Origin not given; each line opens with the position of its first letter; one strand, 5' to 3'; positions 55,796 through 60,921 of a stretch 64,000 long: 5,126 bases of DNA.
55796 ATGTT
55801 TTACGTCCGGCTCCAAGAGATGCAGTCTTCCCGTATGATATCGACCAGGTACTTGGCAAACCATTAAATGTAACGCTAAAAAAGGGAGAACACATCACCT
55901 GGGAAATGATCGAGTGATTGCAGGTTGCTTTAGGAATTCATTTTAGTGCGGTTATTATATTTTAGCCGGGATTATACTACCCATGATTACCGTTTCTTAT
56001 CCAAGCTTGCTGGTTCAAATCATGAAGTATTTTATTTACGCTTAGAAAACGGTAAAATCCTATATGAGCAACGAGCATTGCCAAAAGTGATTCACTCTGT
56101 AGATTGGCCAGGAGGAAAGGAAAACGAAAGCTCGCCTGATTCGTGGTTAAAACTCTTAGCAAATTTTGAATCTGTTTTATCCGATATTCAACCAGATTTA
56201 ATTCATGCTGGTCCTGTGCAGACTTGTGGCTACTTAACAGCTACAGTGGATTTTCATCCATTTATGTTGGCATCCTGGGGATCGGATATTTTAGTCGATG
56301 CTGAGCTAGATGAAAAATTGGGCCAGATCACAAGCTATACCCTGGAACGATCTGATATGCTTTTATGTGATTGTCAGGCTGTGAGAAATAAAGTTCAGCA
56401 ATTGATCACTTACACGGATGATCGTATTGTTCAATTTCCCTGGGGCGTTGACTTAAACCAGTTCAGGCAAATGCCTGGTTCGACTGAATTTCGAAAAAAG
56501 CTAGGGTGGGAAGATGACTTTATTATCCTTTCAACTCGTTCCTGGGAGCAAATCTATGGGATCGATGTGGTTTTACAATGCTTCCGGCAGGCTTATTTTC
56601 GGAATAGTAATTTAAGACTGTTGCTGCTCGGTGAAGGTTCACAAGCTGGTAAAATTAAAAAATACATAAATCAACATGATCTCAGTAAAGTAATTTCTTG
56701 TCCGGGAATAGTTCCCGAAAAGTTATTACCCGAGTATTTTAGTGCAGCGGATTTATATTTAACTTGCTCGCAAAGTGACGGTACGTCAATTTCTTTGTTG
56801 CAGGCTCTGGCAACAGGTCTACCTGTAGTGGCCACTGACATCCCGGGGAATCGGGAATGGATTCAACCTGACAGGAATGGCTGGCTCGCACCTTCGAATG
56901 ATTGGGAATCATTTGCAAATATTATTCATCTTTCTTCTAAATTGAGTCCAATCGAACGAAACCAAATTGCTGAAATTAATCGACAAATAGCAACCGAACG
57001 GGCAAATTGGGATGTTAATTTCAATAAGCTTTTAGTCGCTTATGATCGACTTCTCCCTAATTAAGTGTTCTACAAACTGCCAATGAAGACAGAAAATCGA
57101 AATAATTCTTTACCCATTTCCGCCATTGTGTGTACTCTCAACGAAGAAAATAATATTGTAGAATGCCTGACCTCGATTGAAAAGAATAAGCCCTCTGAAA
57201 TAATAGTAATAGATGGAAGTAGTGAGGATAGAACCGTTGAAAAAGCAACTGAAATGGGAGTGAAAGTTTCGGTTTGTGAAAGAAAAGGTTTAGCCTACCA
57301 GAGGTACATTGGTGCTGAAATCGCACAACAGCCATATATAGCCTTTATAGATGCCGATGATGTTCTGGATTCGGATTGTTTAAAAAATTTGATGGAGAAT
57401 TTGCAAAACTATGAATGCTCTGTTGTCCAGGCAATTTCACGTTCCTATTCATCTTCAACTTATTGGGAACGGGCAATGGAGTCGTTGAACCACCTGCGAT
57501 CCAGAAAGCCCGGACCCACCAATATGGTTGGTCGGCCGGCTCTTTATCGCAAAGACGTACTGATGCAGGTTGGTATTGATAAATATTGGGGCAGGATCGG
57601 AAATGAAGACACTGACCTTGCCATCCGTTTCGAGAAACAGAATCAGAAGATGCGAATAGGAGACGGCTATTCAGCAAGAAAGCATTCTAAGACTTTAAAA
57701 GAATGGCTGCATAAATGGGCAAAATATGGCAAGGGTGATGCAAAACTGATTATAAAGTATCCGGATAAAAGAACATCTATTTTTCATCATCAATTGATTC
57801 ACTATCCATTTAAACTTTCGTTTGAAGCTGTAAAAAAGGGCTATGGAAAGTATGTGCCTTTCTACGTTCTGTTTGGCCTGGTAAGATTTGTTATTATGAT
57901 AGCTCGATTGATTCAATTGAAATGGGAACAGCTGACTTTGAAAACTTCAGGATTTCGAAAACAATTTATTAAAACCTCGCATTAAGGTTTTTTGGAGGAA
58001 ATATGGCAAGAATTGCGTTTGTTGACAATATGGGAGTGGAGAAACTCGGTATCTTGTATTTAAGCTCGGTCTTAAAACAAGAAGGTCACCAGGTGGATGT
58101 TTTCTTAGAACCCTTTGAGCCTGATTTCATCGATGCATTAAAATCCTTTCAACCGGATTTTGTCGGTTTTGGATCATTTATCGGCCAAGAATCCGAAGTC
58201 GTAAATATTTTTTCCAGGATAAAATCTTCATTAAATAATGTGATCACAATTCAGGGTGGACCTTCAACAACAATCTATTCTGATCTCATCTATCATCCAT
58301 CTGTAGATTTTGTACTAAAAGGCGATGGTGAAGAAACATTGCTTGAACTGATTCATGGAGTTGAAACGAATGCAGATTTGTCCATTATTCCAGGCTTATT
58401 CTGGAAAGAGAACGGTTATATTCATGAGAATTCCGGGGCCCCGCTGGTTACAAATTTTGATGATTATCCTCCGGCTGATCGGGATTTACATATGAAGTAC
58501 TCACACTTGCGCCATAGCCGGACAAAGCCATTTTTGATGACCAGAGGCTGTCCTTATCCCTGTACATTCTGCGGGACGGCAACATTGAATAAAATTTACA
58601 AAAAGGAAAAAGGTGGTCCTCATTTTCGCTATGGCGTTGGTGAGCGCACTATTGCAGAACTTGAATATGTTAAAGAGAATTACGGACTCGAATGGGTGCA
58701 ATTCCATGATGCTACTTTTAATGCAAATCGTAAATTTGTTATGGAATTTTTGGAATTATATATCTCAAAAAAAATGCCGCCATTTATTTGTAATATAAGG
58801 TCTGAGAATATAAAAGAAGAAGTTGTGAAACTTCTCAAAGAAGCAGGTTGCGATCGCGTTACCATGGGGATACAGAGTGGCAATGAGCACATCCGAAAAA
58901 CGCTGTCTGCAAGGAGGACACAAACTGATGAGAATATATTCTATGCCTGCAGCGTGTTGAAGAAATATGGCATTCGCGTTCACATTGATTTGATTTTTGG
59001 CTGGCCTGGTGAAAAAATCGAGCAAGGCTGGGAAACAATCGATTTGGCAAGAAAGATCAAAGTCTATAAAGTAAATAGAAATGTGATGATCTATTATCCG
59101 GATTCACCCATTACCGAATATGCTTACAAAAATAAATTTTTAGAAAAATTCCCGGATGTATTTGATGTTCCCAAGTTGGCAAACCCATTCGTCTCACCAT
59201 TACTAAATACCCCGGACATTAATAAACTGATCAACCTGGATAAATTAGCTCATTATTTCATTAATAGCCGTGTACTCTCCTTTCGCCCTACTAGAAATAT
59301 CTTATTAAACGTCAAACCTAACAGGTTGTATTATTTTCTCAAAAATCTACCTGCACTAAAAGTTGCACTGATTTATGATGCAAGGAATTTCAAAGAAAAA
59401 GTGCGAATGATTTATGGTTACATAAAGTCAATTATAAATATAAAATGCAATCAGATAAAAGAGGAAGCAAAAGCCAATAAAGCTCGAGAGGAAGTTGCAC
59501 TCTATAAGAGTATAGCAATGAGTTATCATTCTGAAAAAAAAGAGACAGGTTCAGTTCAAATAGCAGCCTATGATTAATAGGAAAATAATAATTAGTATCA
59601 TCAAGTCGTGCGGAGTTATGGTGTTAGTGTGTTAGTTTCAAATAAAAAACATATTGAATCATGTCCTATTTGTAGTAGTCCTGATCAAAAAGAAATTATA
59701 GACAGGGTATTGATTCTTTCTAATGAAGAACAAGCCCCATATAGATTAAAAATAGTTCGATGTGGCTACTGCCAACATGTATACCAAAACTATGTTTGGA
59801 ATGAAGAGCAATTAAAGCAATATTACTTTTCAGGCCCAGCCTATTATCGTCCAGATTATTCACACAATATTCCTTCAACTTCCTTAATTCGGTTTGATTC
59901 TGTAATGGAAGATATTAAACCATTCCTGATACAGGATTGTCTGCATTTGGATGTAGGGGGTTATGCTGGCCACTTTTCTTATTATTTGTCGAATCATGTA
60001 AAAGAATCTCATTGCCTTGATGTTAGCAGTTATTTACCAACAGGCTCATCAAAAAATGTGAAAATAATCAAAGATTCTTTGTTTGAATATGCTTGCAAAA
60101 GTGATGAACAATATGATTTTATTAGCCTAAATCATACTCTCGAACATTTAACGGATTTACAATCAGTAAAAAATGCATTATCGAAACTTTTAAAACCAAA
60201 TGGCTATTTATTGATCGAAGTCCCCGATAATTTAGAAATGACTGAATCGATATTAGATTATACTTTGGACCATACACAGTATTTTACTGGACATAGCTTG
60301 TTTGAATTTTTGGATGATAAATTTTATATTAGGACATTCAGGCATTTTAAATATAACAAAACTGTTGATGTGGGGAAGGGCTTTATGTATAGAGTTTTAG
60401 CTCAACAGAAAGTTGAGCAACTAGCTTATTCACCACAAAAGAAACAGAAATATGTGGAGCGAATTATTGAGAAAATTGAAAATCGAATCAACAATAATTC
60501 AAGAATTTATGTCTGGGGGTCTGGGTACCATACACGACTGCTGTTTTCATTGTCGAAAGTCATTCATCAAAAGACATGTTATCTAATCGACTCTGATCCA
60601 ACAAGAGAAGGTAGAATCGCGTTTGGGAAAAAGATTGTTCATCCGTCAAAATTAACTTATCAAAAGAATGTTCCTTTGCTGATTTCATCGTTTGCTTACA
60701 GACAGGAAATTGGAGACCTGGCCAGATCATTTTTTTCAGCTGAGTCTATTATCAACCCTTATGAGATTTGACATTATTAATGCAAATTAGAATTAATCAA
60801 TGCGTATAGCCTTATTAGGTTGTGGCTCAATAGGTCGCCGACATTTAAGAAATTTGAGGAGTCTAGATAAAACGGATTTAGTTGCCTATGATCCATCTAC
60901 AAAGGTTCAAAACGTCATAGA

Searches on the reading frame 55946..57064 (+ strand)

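Call 54: search_protein_families(library=pfam, proteins=[window:55946-57064:+])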
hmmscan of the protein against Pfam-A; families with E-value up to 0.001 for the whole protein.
window:55946-57064:+ (372 aa): 5 families
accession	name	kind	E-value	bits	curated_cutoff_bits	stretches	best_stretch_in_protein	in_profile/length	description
PF00534.26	Glycos_transf_1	-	1.2e-27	97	26.4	1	180-345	3-169/172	Glycosyl transferases group 1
PF13692.12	Glyco_trans_1_4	-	5.2e-23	82.3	27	1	197-327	8-136/142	Glycosyl transferases group 1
PF13477.12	Glyco_trans_4_2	-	5.6e-10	40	23.4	1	3-142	2-138/139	Glycosyl transferase 4-like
PF13439.12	Glyco_transf_4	-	0.0001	22.8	28.5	0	15-171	9-169/170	Glycosyltransferase Family 4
PF13524.12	Glyco_trans_1_2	-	0.00021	21.7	25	1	243-361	27-141/144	Glycosyl transferase-like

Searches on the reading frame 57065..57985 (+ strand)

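Call 54: search_protein_families(library=pfam, proteins=[window:57065-57985:+])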
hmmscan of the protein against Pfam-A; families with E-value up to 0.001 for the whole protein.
window:57065-57985:+ (306 aa): 5 families
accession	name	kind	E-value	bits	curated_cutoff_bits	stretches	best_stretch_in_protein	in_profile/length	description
PF00535.33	Glycos_transf_2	-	1e-27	97.6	23.3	1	19-169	1-167/168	Glycosyl transferase family 2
PF13632.12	Glyco_trans_2_3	-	7.3e-16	59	27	1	91-278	1-186/198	Glycosyl transferase family group 2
PF13641.12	Glyco_tranf_2_3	-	9.7e-09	36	27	1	18-192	3-197/230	Glycosyltransferase like family 2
PF10111.15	Glyco_tranf_2_2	-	4e-06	27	27.3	1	20-115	2-108/276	Glycosyltransferase like family 2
PF13506.12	Glyco_transf_21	-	0.00013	21.9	21.7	1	84-221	26-172/174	Glycosyl transferase family 21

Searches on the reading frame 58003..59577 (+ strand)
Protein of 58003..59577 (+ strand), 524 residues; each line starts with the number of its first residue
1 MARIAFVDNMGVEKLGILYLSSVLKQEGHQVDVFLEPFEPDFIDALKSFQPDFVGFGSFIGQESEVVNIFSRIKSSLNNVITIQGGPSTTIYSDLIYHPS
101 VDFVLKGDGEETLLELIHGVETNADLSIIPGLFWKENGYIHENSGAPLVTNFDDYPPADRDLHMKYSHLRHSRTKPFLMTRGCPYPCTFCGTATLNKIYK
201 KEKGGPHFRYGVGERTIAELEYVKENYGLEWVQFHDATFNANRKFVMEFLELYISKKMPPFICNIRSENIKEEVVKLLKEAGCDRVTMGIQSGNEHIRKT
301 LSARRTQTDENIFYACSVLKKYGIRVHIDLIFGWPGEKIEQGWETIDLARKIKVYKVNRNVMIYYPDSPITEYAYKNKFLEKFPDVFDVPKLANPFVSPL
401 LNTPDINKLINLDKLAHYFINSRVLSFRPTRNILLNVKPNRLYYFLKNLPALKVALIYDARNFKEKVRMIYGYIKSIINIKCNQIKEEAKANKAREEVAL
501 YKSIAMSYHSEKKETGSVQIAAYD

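Call 54: search_protein_families(library=pfam, proteins=[window:58003-59577:+])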
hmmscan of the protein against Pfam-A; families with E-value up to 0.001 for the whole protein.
window:58003-59577:+ (524 aa): 2 families
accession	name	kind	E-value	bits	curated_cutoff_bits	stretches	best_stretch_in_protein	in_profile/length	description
PF04055.27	Radical_SAM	-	5.4e-23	82.4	29.5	1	179-349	3-166/166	Radical SAM superfamily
PF02310.24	B12-binding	-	4.7e-14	52.7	32.1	1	13-116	13-120/121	B12 binding domain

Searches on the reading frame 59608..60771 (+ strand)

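Call 54: search_protein_families(library=pfam, proteins=[window:59608-60771:+])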
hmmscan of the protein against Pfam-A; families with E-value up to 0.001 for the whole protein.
window:59608-60771:+ (387 aa): 5 families
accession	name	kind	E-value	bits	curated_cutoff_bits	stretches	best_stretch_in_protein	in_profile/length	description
PF13489.12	Methyltransf_23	-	2.1e-15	57.3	27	1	113-231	26-150/164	Methyltransferase domain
PF08242.18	Methyltransf_12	-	4.6e-08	34.1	30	1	114-201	1-98/98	Methyltransferase domain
PF08241.18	Methyltransf_11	-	7.8e-08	33.3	21.2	1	114-203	1-95/95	Methyltransferase domain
PF13847.12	Methyltransf_31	-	3.6e-06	27.2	27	1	149-209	54-115/145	Methyltransferase domain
PF13649.12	Methyltransf_25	-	0.0006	20.9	27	0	114-199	2-97/97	Methyltransferase domain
